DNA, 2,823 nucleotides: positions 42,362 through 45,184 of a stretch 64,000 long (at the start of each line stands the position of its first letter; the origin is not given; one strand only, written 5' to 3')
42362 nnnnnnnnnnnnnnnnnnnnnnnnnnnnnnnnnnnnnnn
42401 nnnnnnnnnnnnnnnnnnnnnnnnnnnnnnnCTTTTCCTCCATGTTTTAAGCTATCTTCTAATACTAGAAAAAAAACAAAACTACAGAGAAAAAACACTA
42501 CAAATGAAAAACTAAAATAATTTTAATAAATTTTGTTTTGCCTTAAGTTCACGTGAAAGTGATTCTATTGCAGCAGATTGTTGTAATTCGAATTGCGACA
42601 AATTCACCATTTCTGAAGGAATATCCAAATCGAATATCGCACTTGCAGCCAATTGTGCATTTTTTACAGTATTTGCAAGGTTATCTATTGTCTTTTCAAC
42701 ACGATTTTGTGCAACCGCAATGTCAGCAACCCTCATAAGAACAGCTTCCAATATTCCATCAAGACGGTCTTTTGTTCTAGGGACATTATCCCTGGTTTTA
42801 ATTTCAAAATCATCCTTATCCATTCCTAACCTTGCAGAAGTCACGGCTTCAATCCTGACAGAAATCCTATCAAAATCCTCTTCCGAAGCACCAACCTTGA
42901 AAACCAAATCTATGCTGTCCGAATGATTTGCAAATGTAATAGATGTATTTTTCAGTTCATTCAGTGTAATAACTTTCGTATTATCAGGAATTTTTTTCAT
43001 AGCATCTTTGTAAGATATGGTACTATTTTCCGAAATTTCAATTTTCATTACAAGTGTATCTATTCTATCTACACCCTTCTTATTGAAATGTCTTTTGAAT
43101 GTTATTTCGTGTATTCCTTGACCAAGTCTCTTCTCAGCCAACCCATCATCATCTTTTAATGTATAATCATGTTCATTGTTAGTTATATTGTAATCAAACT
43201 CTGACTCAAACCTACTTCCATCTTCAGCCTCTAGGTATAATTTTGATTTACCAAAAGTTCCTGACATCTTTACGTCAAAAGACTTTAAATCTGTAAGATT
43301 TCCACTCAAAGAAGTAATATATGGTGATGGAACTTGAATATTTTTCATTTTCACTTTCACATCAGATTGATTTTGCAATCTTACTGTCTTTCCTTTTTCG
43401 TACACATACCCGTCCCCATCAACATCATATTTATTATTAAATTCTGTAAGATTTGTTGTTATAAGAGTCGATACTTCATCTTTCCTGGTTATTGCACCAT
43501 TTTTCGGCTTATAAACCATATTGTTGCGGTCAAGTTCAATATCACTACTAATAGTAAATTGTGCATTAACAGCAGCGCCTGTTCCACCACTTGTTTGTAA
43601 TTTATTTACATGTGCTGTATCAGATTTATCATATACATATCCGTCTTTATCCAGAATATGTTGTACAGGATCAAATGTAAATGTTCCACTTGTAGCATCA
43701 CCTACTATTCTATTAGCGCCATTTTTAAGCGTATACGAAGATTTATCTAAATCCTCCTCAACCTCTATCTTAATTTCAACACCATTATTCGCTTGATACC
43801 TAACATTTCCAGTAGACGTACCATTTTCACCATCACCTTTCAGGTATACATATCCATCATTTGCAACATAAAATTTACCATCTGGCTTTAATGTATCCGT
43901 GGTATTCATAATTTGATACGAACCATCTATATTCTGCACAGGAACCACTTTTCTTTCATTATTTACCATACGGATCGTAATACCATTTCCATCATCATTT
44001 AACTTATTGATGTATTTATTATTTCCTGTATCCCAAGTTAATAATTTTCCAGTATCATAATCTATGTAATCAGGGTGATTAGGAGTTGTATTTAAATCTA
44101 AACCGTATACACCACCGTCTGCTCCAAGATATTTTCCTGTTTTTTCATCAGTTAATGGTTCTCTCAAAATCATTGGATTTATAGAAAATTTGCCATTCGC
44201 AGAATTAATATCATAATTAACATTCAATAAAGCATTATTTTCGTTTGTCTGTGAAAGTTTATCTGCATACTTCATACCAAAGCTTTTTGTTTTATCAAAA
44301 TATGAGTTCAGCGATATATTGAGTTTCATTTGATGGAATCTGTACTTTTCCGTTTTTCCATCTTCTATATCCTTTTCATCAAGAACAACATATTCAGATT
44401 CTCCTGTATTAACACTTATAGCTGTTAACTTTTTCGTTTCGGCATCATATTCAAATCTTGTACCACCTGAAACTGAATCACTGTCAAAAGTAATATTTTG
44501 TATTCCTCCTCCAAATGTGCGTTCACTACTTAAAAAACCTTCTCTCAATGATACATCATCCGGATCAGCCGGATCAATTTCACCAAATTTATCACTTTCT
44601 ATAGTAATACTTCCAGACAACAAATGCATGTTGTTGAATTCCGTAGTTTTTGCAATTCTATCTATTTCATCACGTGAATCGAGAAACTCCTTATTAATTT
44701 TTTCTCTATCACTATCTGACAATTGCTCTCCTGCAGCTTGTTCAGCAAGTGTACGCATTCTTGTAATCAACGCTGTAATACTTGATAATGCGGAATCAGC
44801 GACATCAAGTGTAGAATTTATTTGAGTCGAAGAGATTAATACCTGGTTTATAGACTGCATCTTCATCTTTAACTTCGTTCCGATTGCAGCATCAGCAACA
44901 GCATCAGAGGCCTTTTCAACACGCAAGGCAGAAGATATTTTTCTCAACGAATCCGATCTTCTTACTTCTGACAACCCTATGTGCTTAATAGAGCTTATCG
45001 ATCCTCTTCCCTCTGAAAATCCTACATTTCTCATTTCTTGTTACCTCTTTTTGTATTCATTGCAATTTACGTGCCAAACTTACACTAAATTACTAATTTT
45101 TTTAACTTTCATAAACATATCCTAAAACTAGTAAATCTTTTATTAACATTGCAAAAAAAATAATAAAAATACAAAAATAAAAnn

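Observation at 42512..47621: Two tandem giant flagellins (840 and 812 aa) with large central inserts carrying a recurring DGYVY-x-K motif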

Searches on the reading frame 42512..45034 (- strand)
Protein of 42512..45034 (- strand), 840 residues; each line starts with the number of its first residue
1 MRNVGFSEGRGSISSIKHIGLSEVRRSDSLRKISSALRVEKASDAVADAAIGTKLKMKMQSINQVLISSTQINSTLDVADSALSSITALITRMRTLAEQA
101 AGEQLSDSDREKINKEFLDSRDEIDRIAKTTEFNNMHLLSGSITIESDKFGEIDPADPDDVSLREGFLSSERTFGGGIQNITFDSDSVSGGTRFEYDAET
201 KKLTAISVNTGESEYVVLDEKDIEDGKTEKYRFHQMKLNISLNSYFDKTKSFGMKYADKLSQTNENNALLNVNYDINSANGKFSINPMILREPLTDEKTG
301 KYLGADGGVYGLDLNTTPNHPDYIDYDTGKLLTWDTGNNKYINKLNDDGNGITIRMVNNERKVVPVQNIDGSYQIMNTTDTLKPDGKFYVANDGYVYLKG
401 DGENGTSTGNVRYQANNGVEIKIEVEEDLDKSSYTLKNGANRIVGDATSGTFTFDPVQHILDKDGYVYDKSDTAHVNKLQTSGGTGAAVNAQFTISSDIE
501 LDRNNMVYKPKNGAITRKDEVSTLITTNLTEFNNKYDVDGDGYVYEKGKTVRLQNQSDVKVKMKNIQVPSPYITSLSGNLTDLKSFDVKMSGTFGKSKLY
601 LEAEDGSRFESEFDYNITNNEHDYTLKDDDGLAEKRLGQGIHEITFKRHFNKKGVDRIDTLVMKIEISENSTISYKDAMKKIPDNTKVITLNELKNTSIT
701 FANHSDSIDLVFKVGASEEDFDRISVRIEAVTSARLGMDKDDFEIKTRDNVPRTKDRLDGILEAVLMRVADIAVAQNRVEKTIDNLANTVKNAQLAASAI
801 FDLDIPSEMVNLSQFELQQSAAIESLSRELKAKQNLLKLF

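Call 3: search_protein_families(library=pfam, proteins=[window:42512-45034:-], max_evalue=0.01)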
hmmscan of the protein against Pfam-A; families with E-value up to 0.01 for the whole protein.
window:42512-45034:- (840 aa): 2 families
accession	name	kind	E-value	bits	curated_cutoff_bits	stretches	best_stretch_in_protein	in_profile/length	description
PF00669.25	Flagellin_N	-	1.2e-20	74.4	26.6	1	27-143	22-138/139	Bacterial flagellin N-terminal helical region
PF00700.27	Flagellin_C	-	3.1e-10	40.7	23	1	768-840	14-86/86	Bacterial flagellin C-terminal helical region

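Call 4: search_protein_families(library=ncbifam, proteins=[window:42512-45034:-], max_evalue=0.01)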
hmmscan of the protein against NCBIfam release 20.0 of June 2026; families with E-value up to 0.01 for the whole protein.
window:42512-45034:- (840 aa): 24 families
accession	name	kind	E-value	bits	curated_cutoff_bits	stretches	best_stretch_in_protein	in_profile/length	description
NF009444.0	PRK12802.1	equivalog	8.4e-28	97.7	332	2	22-144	21-143/282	flagellin domain-containing protein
NF009449.0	PRK12807.1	subfamily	5.3e-27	95.1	347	2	27-148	24-147/287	flagellin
NF009448.0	PRK12806.1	equivalog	8.8e-25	87.4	531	2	14-146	13-145/475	flagellin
NF006468.0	PRK08869.1-3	subfamily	4.6e-22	78.6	436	2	24-151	23-150/378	polar flagellin E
NF006470.0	PRK08869.1-5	equivalog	1.1e-19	70.9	423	1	24-147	22-145/388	flagellin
NF038071.1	lat_flg_LafA_2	exception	2e-19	70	365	2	29-147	28-146/284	lateral flagellin LafA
NF009446.0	PRK12804.1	subfamily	7.7e-19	68.3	352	2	29-144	26-142/301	flagellin Hag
NF005294.0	PRK06819.1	subfamily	5.7e-18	65.6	387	2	29-146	28-145/376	FliC/FljB family flagellin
NF009450.0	PRK12808.1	equivalog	1e-17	64.9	476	1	25-242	22-226/476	flagellin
NF006466.0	PRK08869.1-1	subfamily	1e-17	64.7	426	2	26-152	25-151/377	flagellin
NF009447.0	PRK12805.1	equivalog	1.7e-16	60.6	404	1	31-144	28-141/287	FliC/FljB family flagellin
NF006467.0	PRK08869.1-2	subfamily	1.7e-16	60.3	443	2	27-144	26-143/400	flagellin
NF006264.0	PRK08411.1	subfamily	2.8e-16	59.4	729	2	27-145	26-144/572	flagellin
NF006469.0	PRK08869.1-4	equivalog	5e-16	59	627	1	27-151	26-150/377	flagellin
NF010115.0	PRK13588.1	subfamily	2.3e-15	56.5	503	2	26-144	25-143/514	flagellin B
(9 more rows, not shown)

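Call 5: search_solved_structures(query=window:42512-45034:-, max_evalue=0.01)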
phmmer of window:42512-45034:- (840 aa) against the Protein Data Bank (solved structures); distinct sequences matched with E-value up to 0.01: 73 (the best 60 are shown).
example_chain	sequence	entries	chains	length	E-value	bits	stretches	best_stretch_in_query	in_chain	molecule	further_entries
6b5b_F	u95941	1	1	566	7.9e-22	80.9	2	11-151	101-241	Flagellin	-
10lm_A3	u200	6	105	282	9.1e-20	74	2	22-143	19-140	Flagellin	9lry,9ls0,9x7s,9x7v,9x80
10pl_Ba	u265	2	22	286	2.4e-19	72.6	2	19-147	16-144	Flagellin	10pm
9hpz_A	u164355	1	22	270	5.3e-19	71.5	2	15-152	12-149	Flagellin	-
6t17_A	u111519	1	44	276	1.1e-18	70.4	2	14-144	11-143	Flagellin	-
10ll_A4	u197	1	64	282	1.2e-18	70.3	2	28-143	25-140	Flagellin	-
9au6_A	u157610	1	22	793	3.2e-18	68.9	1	12-154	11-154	Flagellin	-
9pim_CJ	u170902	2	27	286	6e-18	68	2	15-146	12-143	Flagellin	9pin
10pp_A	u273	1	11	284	6.4e-18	67.9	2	17-145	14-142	Flagellin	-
9pil_Fd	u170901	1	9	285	6.9e-18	67.8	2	17-145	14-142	Flagellin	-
5wk6_A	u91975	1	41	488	1.6e-16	63.3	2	12-171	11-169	B-type flagellin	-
8sug_A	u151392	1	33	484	1.7e-16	63.2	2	12-171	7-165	B-type flagellin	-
9lrz_A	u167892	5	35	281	6.5e-16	61.3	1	22-143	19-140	Flagellin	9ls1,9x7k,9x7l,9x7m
6pwb_AG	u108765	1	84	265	6.7e-16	61.2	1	25-143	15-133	Flagellin B1 (FlaB1)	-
5wk5_A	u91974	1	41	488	1.4e-15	60.2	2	12-171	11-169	B-type flagellin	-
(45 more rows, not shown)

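Call 18: find_related_loci(query=A1, collection=genome_contigs, flank=10000)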
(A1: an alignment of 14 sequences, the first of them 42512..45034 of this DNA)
Query A1 (840 aa) in genome_contigs; peptide patterns used: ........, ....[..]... (x = any residue, [..] = any of these).
503 stretches matched a pattern, but none encodes a relative of the query by tblastn (E <= 1e-3).

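Call 39: predict_structure(alignment_id=A1)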
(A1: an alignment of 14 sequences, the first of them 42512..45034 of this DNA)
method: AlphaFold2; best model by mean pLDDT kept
length: 840 residues; sequences in the alignment: 14
mean_pLDDT: 47.2   pTM: 0.28
mean pLDDT of the five models: 47.2, 46.3, 44.4, 43.4, 42.4
residues with pLDDT >= 90: 0; 70-90: 117; 50-70: 214; < 50: 509
segments of 3 or more residues with pLDDT < 50: 1-55, 139-176, 185-190, 256-263, 271-273, 275-456, 461-465, 481-533, 538-544, 552-586, 652-655, 668-729, 799-827, 832-840
pLDDT, mean of each block of 10 residues (from residue 1): 29 28 30 31 41 47 56 70 82 81 66 81 75 57 28 34 35 45 49 72 72 77 70 70 69 54 51 44 25 38 37 29 34 41 42 41 37 34 34 34 29 29 25 25 31 48 52 55 34 26 31 30 29 47 49 38 28 34 50 62 64 68 56 63 68 53 50 28 28 32 38 37 42 62 66 77 72 61 56 51 40 41 48 41
secondary structure, 60 per line:
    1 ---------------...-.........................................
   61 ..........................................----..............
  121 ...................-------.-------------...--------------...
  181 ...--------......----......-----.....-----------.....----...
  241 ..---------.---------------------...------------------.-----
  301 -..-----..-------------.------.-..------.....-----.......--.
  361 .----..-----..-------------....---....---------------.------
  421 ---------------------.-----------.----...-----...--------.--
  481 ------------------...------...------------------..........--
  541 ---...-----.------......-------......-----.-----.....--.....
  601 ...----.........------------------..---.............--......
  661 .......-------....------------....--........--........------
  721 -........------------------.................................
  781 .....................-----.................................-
elements in order (helices of 4 or more, strands of 3 or more residues): H20-102 H107-139 E178-183 E192-197 E202-207 E213-217 E229-233 E238-242 E274-276 E341-345 E351-357 E388-391 E395-398 E459-461 E467-469 E499-501 E508-510 H529-535 E536-538 E544-546 H559-564 E572-577 E589-593 E596-603 E608-616 E640-652 E655-667 H675-678 H691-694 E697-704 E707-714 E722-729 H748-801 H807-839
